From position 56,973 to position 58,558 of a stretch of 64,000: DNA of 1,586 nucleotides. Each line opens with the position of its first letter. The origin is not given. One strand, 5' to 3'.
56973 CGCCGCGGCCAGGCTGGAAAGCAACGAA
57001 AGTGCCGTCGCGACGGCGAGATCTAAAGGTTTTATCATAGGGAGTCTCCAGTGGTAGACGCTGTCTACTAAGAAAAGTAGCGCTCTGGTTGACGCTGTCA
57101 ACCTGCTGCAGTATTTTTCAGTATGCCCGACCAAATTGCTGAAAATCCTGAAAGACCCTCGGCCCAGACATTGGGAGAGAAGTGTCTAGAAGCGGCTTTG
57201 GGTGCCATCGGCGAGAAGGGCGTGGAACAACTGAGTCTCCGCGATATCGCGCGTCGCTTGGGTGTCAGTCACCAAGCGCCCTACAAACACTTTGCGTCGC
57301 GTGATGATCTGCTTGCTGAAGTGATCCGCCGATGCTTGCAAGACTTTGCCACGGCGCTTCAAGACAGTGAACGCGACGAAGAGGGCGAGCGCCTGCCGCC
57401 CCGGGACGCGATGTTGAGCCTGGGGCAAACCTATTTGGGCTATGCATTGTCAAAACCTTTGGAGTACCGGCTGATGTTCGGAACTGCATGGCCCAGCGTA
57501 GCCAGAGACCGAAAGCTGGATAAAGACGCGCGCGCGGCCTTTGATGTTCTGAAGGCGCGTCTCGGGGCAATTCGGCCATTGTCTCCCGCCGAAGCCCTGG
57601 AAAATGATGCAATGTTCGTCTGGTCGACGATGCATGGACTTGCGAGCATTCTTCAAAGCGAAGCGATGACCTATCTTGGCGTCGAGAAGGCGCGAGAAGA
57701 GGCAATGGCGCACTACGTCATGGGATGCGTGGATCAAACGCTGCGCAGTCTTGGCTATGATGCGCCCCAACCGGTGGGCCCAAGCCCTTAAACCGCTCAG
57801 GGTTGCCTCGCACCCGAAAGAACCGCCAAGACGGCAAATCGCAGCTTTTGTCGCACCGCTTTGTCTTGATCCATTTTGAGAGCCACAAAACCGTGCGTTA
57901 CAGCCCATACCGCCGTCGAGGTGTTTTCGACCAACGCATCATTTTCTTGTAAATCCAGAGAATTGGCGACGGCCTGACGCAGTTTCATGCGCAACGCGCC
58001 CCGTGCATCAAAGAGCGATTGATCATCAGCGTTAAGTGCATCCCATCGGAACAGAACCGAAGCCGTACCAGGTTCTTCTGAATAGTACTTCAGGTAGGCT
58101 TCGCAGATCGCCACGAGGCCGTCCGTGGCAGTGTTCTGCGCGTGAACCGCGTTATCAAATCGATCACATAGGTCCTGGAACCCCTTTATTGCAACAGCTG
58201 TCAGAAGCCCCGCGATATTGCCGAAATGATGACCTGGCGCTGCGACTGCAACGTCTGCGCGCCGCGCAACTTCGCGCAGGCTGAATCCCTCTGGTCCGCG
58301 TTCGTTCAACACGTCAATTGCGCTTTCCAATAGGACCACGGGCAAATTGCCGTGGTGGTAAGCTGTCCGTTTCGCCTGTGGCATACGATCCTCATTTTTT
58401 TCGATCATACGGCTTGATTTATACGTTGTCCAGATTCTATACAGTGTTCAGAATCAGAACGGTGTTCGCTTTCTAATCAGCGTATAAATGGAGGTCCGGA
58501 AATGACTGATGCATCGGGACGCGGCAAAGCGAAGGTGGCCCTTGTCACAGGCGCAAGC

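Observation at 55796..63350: Mirror-duplicated SDR + DUF2141 modules around back-to-back TetR genes, extended by DUF4345-like/MFS/GST/MAPEG/SDR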

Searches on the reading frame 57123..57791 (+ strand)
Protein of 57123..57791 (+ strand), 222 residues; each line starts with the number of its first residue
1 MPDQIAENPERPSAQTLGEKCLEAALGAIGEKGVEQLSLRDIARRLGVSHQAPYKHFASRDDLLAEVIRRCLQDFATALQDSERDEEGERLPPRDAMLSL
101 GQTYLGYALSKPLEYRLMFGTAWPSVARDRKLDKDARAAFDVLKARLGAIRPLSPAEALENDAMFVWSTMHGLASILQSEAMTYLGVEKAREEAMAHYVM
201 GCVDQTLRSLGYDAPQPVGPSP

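Call 3: search_protein_families(library=pfam, proteins=[window:57123-57791:+], max_evalue=0.01)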
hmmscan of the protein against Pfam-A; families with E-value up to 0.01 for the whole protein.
window:57123-57791:+ (222 aa): 2 families
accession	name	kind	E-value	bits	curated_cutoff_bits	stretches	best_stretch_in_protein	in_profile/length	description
PF13305.11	TetR_C_33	-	3.9e-12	47.2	26.8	1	99-187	3-88/103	Tetracyclin repressor-like, C-terminal domain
PF00440.29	TetR_N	-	4.9e-12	45.9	24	1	22-67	2-47/47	Bacterial regulatory proteins, tetR family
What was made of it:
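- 57123..57791 (+): TetR1: TetR-family repressor (TetR_N + TetR_C_33) of cassette A, divergent from DUF2141-1. Pfam supports both domains (call 3).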

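Call 4: search_protein_families(library=ncbifam, proteins=[window:57123-57791:+], max_evalue=0.01)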
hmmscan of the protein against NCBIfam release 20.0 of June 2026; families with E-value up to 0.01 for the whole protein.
window:57123-57791:+ (222 aa): 17 families
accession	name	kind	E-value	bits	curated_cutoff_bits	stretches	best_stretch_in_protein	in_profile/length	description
NF051852.1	efflux_TF_MtrR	exception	2.5e-10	40.5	280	1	14-88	8-82/205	multidrug efflux system transcriptional repressor MtrR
NF038211.1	MFT_alt_reg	equivalog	2e-08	34.8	285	1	21-82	6-67/193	mycofactocin system transcriptional regulator MftR2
NF050111.1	TransRegSACE7040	equivalog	2.8e-07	30.6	250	1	20-112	5-93/186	SACE_7040 family transcriptional regulator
NF001978.0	PRK00767.1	equivalog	6.3e-07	29.4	118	1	21-85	14-78/197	transcriptional regulator BetI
TIGR03384.1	betaine_BetI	equivalog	7.4e-07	29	201.3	1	21-84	13-76/189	choline-binding transcriptional repressor BetI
NF007949.0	PRK10668.1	equivalog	8.5e-07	28.7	271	1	14-70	9-65/216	multidrug efflux transporter transcriptional repressor AcrR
NF010319.1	PRK13756.1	equivalog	2.5e-06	27.5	265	1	19-73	5-59/199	tetracycline resistance transcriptional repressor TetR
NF041196.1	ScbR_bind_reg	equivalog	5.4e-06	26.7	150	1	19-84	9-74/191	ScbR family autoregulator-binding transcription factor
NF053516.1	TranRepPrsAVib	equivalog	4.3e-05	23.4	300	1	18-82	8-72/208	TetR family transcriptional repressor PsrA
NF053731.1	TransRegFasRMycb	equivalog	0.00012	22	330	1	21-120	16-111/199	HTH-type transcriptional activator FasR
NF053878.1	FATransRegFadRBac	equivalog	0.00016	21.6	200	1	20-82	7-69/190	fatty acid metabolism transcriptional regulator FadR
NF007430.0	PRK09975.1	equivalog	0.00035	19.8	274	1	18-69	13-64/220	acrEF/envCD operon transcriptional regulator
NF007015.0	PRK09480.1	equivalog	0.00054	19.6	120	1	32-147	26-135/197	nucleoid occlusion factor SlmA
TIGR03613.1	RutR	equivalog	0.00065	19.6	368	1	21-86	13-78/202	pyrimidine utilization regulatory protein R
NF008402.0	PRK11202.1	equivalog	0.002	17.8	151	1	22-63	17-59/211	HTH-type transcriptional repressor FabR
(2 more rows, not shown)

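Call 71: search_solved_structures(query=window:57123-57791:+, max_evalue=0.001)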
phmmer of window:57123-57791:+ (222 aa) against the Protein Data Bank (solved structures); distinct sequences matched with E-value up to 0.001: 53.
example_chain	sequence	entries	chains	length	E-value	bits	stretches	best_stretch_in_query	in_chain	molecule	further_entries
3on2_A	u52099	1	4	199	2e-10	44.2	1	20-178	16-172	Probable transcriptional regulator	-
2oi8_A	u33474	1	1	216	1.1e-09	41.8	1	21-147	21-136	Putative regulatory protein SCO4313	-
5d1r_A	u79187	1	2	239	2e-08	37.7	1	13-137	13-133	Rv1816 transcriptional regulator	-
9b7y_A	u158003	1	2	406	2e-07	34.4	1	14-92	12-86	Transcriptional repressor Mce3R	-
2np5_A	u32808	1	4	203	2.9e-06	30.7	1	11-101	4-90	Transcriptional regulator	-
4hku_A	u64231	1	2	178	2.9e-06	30.6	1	20-77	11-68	TetR transcriptional regulator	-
3vpr_A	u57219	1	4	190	3.1e-06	30.6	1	16-78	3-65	Transcriptional regulator, TetR family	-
3vib_A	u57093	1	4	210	1.4e-05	28.4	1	18-88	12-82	MtrR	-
3cjd_A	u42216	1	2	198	1.5e-05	28.3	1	16-175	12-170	Transcriptional regulator, TetR family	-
2eh3_A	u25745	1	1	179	1.9e-05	27.9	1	19-84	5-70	Transcriptional regulator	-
7jnp_A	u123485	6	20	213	2.4e-05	27.7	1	17-88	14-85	HTH-type transcriptional regulator MtrR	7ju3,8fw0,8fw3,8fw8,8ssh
6of0_A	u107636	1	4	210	2.6e-05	27.5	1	18-88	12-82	HTH-type transcriptional regulator MtrR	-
3iuv_A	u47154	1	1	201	2.9e-05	27.4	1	19-116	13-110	uncharacterized TetR family protein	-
3hta_A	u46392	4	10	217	3.1e-05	27.3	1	18-115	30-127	EbrA repressor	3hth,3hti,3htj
3cdl_A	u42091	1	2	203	4e-05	26.9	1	19-71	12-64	Transcriptional regulator AefR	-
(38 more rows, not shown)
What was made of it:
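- The nearest solved relatives of TetR1 include Rv1816 and Mce3R from mycobacteria, at weak E-values (call 71).
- Tried and rejected: Too distant to use (best E=2e-10, call 71).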

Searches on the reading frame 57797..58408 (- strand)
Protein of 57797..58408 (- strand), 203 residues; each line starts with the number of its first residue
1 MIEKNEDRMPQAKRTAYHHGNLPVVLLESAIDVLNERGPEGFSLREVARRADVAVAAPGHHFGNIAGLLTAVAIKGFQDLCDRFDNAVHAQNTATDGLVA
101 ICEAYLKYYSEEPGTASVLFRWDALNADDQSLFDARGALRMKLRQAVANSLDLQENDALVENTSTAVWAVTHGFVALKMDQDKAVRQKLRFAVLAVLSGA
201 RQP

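Call 3: search_protein_families(library=pfam, proteins=[window:57797-58408:-], max_evalue=0.01)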
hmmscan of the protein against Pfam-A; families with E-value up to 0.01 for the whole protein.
window:57797-58408:- (203 aa): 2 families
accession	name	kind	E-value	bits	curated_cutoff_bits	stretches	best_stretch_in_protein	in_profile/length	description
PF00440.29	TetR_N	-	7.6e-09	35.7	24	1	26-72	1-47/47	Bacterial regulatory proteins, tetR family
PF13305.11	TetR_C_33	-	5.7e-07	30.6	26.8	1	98-180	1-83/103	Tetracyclin repressor-like, C-terminal domain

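Call 4: search_protein_families(library=ncbifam, proteins=[window:57797-58408:-], max_evalue=0.01)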
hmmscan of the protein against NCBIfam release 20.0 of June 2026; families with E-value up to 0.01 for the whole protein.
window:57797-58408:- (203 aa): 12 families
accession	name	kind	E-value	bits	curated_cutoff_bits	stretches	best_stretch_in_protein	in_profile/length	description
NF037937.1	septum_RefZ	equivalog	2.5e-09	37.3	180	1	26-121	4-101/195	forespore capture DNA-binding protein RefZ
TIGR03384.1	betaine_BetI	equivalog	1.3e-07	31.5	201.3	1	26-117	13-104/189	choline-binding transcriptional repressor BetI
NF001978.0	PRK00767.1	equivalog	2.5e-06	27.4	118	1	26-108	14-97/197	transcriptional regulator BetI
NF053516.1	TranRepPrsAVib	equivalog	0.00018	21.3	300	1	26-90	11-75/208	TetR family transcriptional repressor PsrA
NF051852.1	efflux_TF_MtrR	exception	0.00028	20.7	280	1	26-93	15-82/205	multidrug efflux system transcriptional repressor MtrR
NF041196.1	ScbR_bind_reg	equivalog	0.00034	20.9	150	1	26-184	11-171/191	ScbR family autoregulator-binding transcription factor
NF033703.1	transcr_KstR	equivalog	0.0012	18.5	280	1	27-119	13-105/185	cholesterol catabolism transcriptional regulator KstR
NF053878.1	FATransRegFadRBac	equivalog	0.0016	18.3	200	1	26-118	8-100/190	fatty acid metabolism transcriptional regulator FadR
NF053731.1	TransRegFasRMycb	equivalog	0.0017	18.2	330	1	24-126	14-116/199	HTH-type transcriptional activator FasR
NF011572.0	PRK14996.1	equivalog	0.0031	17.4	144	1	25-86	12-73/192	TetR family transcriptional regulator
NF010319.1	PRK13756.1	equivalog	0.0043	16.9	265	1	26-74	7-55/199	tetracycline resistance transcriptional repressor TetR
NF008402.0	PRK11202.1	equivalog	0.0084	15.8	151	0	26-68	16-59/211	HTH-type transcriptional repressor FabR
